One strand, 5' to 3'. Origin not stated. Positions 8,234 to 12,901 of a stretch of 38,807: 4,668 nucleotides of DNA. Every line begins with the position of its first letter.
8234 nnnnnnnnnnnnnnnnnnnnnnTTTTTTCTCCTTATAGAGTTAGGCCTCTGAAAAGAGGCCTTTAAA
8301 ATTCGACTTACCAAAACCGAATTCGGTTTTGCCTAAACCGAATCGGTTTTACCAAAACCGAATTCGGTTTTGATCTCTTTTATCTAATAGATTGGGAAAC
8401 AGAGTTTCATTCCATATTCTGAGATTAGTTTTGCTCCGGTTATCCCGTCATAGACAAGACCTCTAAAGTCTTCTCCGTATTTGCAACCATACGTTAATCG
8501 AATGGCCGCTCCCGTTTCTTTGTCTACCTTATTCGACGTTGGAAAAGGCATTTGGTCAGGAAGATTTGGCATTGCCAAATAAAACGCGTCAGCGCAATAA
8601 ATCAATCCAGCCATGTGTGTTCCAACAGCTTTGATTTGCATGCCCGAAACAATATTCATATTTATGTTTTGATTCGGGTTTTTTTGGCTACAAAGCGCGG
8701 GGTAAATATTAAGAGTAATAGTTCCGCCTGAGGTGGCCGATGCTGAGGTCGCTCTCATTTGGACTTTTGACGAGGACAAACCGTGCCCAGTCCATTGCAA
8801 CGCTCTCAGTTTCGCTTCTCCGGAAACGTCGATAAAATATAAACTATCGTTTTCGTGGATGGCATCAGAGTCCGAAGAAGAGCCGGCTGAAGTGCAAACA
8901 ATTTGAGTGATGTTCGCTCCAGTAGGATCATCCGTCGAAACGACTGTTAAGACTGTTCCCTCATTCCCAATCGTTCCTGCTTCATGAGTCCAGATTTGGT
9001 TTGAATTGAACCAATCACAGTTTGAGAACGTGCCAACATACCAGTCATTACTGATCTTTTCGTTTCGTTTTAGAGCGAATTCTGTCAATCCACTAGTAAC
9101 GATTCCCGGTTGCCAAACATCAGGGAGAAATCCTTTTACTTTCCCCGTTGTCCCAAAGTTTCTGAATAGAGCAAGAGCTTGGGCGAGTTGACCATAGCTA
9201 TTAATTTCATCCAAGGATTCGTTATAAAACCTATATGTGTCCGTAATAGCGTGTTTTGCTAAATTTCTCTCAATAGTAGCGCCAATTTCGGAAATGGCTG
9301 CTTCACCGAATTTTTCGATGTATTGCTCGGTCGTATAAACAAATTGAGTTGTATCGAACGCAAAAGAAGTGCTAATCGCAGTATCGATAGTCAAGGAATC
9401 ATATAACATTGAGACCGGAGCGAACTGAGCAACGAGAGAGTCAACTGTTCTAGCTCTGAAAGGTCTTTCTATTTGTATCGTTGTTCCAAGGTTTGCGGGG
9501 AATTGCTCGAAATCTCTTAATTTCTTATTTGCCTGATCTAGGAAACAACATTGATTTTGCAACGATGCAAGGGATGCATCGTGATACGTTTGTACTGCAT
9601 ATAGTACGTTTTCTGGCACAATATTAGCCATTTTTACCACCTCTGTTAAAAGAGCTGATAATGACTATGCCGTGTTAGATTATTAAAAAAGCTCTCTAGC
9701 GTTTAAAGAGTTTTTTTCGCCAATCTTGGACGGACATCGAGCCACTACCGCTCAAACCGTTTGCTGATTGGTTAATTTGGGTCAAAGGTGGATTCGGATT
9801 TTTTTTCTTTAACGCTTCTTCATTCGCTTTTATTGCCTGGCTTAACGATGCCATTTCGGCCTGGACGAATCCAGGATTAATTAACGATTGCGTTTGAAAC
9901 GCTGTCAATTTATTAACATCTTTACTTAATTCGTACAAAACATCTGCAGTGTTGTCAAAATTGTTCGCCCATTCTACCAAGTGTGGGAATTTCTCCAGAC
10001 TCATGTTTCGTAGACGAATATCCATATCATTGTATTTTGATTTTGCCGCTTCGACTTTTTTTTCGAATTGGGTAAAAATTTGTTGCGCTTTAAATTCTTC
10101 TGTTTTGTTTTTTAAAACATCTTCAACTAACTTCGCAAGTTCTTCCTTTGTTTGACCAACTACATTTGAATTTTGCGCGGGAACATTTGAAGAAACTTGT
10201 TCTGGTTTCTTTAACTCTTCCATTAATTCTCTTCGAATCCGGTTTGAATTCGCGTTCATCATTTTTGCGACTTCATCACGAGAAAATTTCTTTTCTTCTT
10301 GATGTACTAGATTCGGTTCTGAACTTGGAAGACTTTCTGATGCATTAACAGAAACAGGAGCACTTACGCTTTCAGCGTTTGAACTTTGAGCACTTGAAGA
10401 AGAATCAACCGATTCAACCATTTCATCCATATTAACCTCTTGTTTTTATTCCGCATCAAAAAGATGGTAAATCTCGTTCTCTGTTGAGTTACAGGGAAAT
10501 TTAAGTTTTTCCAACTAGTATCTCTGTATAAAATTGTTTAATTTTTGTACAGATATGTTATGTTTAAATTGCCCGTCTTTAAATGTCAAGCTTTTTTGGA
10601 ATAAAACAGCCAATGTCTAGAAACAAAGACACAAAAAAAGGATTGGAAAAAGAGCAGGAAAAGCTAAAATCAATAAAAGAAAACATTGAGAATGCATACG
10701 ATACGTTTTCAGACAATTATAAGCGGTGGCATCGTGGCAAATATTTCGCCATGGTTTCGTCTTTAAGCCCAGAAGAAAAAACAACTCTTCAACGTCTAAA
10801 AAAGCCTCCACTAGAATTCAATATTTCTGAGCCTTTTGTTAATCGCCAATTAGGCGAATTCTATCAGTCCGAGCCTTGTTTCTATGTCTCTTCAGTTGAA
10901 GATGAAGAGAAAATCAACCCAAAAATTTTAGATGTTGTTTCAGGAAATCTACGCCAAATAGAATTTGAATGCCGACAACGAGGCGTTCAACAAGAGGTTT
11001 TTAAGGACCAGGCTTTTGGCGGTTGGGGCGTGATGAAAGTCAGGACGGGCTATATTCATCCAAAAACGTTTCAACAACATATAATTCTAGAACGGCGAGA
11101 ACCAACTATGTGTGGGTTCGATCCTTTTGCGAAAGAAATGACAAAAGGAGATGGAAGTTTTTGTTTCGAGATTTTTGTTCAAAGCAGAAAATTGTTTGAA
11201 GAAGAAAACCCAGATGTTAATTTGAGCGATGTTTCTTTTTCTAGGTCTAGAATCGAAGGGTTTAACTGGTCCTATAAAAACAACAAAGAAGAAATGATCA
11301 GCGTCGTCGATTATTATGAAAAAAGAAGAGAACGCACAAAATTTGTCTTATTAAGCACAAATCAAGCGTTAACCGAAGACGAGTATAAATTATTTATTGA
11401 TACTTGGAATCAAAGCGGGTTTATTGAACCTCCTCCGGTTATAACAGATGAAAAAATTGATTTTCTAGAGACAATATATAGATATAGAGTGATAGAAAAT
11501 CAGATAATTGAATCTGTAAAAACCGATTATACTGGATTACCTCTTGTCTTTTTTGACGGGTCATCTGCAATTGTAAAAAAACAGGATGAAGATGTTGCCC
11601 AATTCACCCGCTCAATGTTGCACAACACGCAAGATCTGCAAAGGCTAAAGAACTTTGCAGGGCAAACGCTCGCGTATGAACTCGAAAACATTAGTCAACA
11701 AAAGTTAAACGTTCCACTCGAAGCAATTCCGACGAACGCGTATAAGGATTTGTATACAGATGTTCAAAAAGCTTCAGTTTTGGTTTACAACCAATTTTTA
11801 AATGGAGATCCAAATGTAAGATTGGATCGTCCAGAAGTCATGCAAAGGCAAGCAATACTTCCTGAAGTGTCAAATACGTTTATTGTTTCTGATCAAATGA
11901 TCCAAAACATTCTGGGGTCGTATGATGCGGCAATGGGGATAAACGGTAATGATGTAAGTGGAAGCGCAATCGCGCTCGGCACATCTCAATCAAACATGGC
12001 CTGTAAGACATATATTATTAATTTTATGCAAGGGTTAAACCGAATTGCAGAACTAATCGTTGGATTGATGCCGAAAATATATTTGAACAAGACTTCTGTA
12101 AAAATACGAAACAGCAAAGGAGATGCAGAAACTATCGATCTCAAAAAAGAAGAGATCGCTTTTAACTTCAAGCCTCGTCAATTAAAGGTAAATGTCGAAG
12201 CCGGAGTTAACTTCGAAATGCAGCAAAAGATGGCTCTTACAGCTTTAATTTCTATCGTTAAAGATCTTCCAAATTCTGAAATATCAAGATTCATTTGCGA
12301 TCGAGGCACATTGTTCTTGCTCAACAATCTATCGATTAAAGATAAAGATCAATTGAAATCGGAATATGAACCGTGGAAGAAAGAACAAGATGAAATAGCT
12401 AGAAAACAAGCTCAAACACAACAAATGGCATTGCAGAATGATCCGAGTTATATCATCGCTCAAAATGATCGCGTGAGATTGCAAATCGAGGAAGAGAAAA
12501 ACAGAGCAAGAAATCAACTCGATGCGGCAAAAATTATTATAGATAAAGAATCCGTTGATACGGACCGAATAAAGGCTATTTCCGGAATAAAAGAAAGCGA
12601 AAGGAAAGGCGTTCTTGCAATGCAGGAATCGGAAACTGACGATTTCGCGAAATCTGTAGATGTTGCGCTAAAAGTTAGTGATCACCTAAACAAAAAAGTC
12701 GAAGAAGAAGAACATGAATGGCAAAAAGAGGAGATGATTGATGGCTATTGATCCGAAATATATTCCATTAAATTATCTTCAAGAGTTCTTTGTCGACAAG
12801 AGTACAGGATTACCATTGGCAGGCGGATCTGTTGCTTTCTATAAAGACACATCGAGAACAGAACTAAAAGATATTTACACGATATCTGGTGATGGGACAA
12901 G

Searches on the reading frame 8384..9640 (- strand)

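Call 10: search_protein_families(library=phrogs, proteins=[window:8384-9640:-], max_evalue=0.001)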
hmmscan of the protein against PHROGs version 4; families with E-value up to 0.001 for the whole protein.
window:8384-9640:- (418 aa): 1 family
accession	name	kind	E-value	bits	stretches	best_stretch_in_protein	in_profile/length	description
phrog_283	-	head and packaging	7e-15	56.2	1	12-389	4-356/385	major head protein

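Call 11: search_protein_families(library=pfam, proteins=[window:8384-9640:-], max_evalue=0.001)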
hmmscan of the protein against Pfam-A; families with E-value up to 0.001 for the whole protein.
window:8384-9640:- (418 aa): 0 families

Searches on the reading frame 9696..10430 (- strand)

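Call 24: search_protein_families(library=phrogs, proteins=[window:9696-10430:-], max_evalue=0.01)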
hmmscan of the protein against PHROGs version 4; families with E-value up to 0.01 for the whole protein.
window:9696-10430:- (244 aa): 1 family
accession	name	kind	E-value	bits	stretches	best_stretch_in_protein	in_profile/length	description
phrog_2303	-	head and packaging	0.00041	21.2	1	35-144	38-134/219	head scaffolding protein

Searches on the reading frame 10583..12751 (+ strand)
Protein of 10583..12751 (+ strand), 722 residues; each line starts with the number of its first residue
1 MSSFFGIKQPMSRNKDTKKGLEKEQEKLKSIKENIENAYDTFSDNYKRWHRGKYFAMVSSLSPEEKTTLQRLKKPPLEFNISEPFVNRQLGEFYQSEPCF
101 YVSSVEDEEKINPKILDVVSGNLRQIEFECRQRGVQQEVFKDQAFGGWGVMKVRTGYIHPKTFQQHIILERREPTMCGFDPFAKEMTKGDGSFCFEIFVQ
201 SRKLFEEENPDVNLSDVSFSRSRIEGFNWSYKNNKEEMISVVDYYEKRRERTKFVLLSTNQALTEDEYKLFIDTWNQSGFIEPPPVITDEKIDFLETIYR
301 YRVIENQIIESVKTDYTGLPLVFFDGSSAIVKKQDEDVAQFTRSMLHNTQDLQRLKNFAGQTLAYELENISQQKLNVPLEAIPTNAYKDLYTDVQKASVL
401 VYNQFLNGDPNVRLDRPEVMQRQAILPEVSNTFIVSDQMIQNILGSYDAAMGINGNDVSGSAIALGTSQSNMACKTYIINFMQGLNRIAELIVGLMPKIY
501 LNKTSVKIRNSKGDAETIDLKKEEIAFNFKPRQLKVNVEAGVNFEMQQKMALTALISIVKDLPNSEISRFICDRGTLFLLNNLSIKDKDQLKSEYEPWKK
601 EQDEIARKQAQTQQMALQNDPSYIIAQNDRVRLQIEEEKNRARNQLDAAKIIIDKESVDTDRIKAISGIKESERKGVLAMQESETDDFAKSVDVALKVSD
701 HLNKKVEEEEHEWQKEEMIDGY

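Call 10: search_protein_families(library=phrogs, proteins=[window:10583-12751:+], max_evalue=0.001)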
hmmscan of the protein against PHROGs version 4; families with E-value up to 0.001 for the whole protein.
window:10583-12751:+ (722 aa): 2 families
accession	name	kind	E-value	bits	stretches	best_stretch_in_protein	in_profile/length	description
phrog_156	-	head and packaging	6.6e-56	191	1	22-673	6-642/681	portal protein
phrog_14911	-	unknown function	1.4e-11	45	1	23-387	2-361/404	-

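Call 11: search_protein_families(library=pfam, proteins=[window:10583-12751:+], max_evalue=0.001)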
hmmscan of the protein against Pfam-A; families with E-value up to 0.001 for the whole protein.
window:10583-12751:+ (722 aa): 1 family
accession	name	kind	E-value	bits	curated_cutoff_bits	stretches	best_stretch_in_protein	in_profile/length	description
PF16510.12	P22_portal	-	1.9e-64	218.6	26.1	1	33-628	2-582/594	Phage P22-like portal protein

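Call 31: search_dna_similar(query=window:10583-12751:+, collection=phages, mode=protein, max_rows=20)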
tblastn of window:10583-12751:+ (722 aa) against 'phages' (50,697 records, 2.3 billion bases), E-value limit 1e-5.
Records with a match: 42; places in all: 42; records where one place covers at least 80% of the query: 3.
Best place of each record, by identity: <60% 42.
By first word of the organism name: Vibrio 18; Bacteriophage 6; Caudoviricetes 5; Xylella 3; Thalassomonas 2; Shewanella 2; Rhodoferax 2; Chlorobiaceae 1; Hamiltonella 1; Pseudomonas 1; and 1 more.
By host as written in the record: - 12; Vibrio crassostreae 10; Thalassomonas loyana LMG 22536 2; Shewanella inventionis KX27 2; Vibrio vulnificus 2; Vibrio tasmaniensis 2; Xylella fastidiosa 2; Rhodoferax sp. IMCC26218 2; and 8 more.
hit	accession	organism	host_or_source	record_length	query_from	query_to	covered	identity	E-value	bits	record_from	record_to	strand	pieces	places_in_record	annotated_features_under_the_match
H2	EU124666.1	Thalassomonas phage BA3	Thalassomonas loyana LMG 22536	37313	30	646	85%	22.8%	3e-25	118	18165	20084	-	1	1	hypothetical protein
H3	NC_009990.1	Thalassomonas phage BA3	Thalassomonas loyana LMG 22536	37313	30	646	85%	22.8%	3e-25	118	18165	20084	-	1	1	portal protein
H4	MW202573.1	Caudoviricetes sp.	Manatee Spring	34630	32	665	88%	21.9%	2e-17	93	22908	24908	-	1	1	phage P22 like portal protein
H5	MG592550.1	Vibrio phage 1.184.A._10N.286.49.A5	Vibrio cyclitrophicus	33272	42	565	73%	23.0%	2e-27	125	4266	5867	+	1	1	portal protein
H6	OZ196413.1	Vibrio phage D478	Seawater and oysters mix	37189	73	565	68%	24.0%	6e-29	130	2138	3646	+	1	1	portal protein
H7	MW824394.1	Vibrio phage 41E34.2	Vibrio crassostreae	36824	73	565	68%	24.0%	1e-27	126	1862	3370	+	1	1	putative portal protein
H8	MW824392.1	Vibrio phage 34E29.1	Vibrio crassostreae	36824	73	565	68%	24.0%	1e-27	126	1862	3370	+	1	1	hypothetical protein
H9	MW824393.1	Vibrio phage 36E38.1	Vibrio crassostreae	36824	73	565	68%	24.0%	1e-27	126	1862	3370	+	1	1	portal protein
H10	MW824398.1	Vibrio phage 44E38.1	Vibrio crassostreae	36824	73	565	68%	24.0%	1e-27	126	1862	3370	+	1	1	portal protein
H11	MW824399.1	Vibrio phage 44E38.2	Vibrio crassostreae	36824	73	565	68%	24.0%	1e-27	126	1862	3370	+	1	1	hypothetical protein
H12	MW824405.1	Vibrio phage 75E35.1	Vibrio crassostreae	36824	73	565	68%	24.0%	1e-27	126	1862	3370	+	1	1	hypothetical protein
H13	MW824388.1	Vibrio phage 24E30.2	Vibrio crassostreae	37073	73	565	68%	24.0%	1e-27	126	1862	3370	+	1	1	hypothetical protein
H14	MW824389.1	Vibrio phage 24E35.2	Vibrio crassostreae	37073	73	565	68%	24.0%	1e-27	126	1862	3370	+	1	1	hypothetical protein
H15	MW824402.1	Vibrio phage 64E30.1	Vibrio crassostreae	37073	73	565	68%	24.0%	1e-27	126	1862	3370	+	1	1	hypothetical protein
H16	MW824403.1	Vibrio phage 66E30.1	Vibrio crassostreae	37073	73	565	68%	24.0%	1e-27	126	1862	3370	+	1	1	putative portal protein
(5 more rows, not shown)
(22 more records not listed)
